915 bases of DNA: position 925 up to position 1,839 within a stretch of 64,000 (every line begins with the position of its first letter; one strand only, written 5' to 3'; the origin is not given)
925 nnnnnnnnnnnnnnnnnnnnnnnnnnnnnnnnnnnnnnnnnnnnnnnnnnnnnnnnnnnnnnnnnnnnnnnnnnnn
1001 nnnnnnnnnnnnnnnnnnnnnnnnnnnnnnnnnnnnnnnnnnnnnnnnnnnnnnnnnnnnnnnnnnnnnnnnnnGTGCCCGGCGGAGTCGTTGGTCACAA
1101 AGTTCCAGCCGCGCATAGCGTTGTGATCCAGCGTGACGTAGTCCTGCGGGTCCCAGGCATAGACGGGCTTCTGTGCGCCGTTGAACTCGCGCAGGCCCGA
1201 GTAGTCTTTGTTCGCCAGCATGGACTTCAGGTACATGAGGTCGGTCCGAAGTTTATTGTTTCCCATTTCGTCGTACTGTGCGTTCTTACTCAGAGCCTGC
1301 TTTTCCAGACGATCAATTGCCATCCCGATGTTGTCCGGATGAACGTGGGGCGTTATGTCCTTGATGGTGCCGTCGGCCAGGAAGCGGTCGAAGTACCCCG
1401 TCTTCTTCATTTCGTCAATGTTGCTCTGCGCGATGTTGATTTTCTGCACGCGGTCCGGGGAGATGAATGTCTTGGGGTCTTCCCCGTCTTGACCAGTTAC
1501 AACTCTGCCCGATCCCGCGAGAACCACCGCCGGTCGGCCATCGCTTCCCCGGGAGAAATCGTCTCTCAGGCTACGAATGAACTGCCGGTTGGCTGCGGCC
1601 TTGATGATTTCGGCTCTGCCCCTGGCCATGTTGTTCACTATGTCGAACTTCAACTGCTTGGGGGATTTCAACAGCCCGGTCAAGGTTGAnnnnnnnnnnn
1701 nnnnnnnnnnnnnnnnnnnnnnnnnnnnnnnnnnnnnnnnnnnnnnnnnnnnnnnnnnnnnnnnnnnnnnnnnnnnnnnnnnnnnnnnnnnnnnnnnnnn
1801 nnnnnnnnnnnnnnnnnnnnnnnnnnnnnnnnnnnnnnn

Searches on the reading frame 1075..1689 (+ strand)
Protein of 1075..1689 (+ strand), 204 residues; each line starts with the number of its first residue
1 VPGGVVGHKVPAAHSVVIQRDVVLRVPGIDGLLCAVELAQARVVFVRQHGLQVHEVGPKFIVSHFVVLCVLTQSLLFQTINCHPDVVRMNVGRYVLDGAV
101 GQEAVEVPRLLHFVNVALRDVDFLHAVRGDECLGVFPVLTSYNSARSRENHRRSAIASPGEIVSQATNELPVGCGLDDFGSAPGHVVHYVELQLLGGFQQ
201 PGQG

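Call 45: search_protein_families(library=pfam, alignment_id=A2, max_evalue=0.001)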
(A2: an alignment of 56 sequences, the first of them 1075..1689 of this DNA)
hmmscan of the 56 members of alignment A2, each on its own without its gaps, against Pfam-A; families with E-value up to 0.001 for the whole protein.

A. member 1, window:1075-1689:+ (204 aa): 0 families

B. families by the number of members that match (of 56 scanned): 14 families
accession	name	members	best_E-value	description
PF00300.27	His_Phos_1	1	2.1e-30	Histidine phosphatase superfamily (branch 1)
PF02945.21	Endonuclease_7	1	5.9e-22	Recombination endonuclease VII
PF18836.7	B_solenoid_ydck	1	9.6e-21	YdcK Beta solenoid repeat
PF23899.1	SU10_portal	1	4.4e-14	Phage SU10 portal protein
PF14279.12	HNH_5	1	1.2e-13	HNH endonuclease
PF01844.29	HNH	1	1.8e-10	HNH endonuclease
PF10263.15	SprT-like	1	6.9e-10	SprT-like family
PF01541.30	GIY-YIG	1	1.9e-09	GIY-YIG catalytic domain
PF00961.24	LAGLIDADG_1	1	3.7e-08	LAGLIDADG endonuclease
PF24175.2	SU10_adaptor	1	5e-07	SU10 adaptor protein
PF04545.22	Sigma70_r4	1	8.7e-07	Sigma-70, region 4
PF13395.12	HNH_4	1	8.1e-06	HNH endonuclease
PF07460.16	NUMOD3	1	7.9e-05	NUMOD3 motif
PF13518.12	HTH_28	1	0.00059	Helix-turn-helix domain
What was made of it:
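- On Permuted (two-piece) tmRNA (RF04321): No SmpB family hit among the 56 ORFs of 120 aa or more in the window (call 45).
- No SmpB was found among the 56 ORFs of 120 aa or more in the window (call 45). No integrase family was found among the 56 ORFs scanned (call 45).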
